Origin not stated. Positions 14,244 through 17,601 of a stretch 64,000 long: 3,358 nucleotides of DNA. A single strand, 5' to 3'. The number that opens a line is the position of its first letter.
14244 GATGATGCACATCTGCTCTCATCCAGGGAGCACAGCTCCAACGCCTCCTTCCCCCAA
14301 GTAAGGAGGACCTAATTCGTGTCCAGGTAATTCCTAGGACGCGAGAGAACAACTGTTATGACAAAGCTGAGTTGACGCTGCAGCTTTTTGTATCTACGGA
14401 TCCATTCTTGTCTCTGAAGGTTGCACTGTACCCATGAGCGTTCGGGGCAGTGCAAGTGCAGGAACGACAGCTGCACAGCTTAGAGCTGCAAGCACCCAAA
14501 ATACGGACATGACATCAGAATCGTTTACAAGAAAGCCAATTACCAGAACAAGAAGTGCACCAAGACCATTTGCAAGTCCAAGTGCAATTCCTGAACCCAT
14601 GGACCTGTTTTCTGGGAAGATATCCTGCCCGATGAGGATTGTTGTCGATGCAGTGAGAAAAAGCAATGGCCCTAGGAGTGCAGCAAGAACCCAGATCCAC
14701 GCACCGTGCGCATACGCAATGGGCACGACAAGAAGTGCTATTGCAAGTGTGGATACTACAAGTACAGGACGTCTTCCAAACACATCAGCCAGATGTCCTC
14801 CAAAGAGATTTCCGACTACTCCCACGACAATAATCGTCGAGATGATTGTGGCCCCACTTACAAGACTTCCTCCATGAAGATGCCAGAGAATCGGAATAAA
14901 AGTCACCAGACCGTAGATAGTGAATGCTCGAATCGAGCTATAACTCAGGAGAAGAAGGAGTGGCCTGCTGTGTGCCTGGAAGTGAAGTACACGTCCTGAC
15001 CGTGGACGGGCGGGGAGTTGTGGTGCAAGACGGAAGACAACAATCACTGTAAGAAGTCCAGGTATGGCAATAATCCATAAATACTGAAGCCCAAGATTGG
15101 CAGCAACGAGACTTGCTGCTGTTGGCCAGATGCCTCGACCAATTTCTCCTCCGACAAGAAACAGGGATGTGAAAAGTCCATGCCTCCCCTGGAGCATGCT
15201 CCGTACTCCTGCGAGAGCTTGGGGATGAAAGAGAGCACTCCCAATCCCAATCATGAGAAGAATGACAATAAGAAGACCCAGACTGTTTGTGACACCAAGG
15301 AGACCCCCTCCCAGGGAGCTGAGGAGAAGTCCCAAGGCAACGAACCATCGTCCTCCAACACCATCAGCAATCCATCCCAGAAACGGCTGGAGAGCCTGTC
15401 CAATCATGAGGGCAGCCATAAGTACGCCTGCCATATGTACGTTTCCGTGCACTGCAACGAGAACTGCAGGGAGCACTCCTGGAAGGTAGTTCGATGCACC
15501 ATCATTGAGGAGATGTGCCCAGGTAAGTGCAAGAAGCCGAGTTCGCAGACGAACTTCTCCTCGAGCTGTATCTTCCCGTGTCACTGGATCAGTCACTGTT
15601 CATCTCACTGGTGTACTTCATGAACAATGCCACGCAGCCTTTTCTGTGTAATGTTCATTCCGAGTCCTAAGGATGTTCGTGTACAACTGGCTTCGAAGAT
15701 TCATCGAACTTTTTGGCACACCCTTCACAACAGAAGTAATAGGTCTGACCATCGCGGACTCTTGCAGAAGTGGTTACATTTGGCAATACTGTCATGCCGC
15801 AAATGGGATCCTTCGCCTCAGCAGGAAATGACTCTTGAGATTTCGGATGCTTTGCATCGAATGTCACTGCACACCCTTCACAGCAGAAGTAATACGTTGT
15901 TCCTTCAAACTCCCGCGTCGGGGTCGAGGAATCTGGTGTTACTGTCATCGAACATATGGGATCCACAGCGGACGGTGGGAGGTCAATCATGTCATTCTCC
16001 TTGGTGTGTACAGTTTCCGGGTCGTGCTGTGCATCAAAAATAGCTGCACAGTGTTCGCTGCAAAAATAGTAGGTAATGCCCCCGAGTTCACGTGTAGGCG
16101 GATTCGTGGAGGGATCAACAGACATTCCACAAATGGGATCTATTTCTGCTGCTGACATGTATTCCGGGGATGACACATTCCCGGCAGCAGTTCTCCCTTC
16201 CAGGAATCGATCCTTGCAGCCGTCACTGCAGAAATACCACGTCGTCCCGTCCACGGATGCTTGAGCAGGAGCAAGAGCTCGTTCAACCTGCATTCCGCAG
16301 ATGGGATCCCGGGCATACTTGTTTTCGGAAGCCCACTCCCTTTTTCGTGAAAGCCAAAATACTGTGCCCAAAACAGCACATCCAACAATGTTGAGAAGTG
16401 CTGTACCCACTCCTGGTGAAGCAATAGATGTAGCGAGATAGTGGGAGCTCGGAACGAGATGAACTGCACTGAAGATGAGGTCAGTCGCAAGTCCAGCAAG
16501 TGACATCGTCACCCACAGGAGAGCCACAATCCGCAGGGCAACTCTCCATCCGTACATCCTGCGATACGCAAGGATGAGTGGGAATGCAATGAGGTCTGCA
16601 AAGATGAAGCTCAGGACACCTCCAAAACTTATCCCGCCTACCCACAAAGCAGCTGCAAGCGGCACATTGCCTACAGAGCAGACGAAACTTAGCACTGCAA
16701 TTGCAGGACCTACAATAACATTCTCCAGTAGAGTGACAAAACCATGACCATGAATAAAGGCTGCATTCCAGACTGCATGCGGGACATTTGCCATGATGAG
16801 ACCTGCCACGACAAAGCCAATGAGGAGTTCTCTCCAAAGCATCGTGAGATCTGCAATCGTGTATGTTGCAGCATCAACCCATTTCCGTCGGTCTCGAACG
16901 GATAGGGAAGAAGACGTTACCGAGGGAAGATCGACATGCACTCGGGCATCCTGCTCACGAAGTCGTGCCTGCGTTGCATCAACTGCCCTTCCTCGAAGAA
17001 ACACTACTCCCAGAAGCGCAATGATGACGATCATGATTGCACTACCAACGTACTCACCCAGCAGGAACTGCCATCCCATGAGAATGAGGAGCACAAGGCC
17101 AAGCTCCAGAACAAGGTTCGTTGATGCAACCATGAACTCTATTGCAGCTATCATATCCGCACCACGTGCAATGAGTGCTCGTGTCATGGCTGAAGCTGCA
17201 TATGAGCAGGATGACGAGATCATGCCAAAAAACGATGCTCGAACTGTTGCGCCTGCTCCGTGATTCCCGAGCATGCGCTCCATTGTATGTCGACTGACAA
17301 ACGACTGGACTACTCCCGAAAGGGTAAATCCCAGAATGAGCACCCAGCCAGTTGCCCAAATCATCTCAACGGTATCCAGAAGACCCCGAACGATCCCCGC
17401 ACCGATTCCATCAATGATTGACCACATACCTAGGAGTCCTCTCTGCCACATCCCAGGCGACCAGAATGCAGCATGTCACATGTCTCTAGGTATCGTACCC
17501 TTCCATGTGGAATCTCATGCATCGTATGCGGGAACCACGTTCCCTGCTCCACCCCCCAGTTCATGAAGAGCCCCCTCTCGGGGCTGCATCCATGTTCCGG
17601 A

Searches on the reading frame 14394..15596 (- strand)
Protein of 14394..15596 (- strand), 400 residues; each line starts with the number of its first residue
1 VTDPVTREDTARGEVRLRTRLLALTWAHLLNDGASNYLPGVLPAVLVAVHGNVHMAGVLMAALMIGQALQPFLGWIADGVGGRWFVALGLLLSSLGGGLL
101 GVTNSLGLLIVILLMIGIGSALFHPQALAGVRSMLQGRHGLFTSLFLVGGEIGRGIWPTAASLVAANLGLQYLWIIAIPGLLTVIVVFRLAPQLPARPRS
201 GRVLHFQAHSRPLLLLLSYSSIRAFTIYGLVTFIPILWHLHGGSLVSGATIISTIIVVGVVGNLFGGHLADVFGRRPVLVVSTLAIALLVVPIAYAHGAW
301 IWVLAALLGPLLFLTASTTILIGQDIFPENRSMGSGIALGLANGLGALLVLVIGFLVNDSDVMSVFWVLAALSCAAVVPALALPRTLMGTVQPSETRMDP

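Call 22: search_protein_families(library=pfam, proteins=[window:14394-15596:-], max_evalue=0.001)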
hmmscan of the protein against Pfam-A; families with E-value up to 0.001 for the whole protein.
window:14394-15596:- (400 aa): 1 family
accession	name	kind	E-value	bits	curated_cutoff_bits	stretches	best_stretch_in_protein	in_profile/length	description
PF07690.21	MFS_1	-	1.7e-35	123.1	33.4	2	27-349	4-345/347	Major Facilitator Superfamily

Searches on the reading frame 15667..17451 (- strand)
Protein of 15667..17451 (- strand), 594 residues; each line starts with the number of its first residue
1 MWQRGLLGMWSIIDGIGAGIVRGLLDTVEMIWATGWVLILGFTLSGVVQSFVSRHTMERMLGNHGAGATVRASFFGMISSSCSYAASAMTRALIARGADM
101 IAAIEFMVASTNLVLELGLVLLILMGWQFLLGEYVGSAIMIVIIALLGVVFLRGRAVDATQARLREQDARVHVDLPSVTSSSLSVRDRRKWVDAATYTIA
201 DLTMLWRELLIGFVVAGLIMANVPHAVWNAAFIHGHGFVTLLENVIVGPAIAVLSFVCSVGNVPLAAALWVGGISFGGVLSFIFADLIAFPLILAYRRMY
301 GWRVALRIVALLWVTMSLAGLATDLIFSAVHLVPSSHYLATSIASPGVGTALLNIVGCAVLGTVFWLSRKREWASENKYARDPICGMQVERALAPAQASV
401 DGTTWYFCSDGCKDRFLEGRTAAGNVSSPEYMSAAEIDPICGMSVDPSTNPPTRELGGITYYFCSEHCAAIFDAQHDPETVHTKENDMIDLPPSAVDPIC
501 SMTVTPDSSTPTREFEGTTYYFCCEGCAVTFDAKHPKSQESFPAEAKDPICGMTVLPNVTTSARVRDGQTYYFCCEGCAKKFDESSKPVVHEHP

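Call 22: search_protein_families(library=pfam, proteins=[window:15667-17451:-], max_evalue=0.001)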
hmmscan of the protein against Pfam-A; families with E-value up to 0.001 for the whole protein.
window:15667-17451:- (594 aa): 8 families
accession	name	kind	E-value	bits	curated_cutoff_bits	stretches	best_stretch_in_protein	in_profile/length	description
PF03773.19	ArsP_1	-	3.8e-53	181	32.3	1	29-323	11-292/294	Predicted permease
PF04945.19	YHS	-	8.8e-44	147.7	30.3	4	547-584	2-38/47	YHS domain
PF24273.1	TRASH_HVO_1752_C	-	3.3e-16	59.6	27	2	551-584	7-38/47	HVO_1752, C-terminal TRASH domain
PF06467.20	zf-FCS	-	6.1e-12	45.6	22.4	0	395-416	18-39/39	MYM-type Zinc finger with FCS sequence motif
PF11494.13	Ta0938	-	2.8e-08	34.5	27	0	567-585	19-37/92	Ta0938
PF08394.17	Arc_trans_TRASH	-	3.9e-06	27.3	27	0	569-584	22-37/43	Archaeal TRASH domain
PF12156.14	ATPase-cat_bd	-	1.8e-05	25.8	27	0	506-533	10-37/86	Putative metal-binding domain of cation transport ATPase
PF23447.1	DUF7128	-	3.3e-05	24.1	25.7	0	565-593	6-33/44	Domain of unknown function (DUF7128)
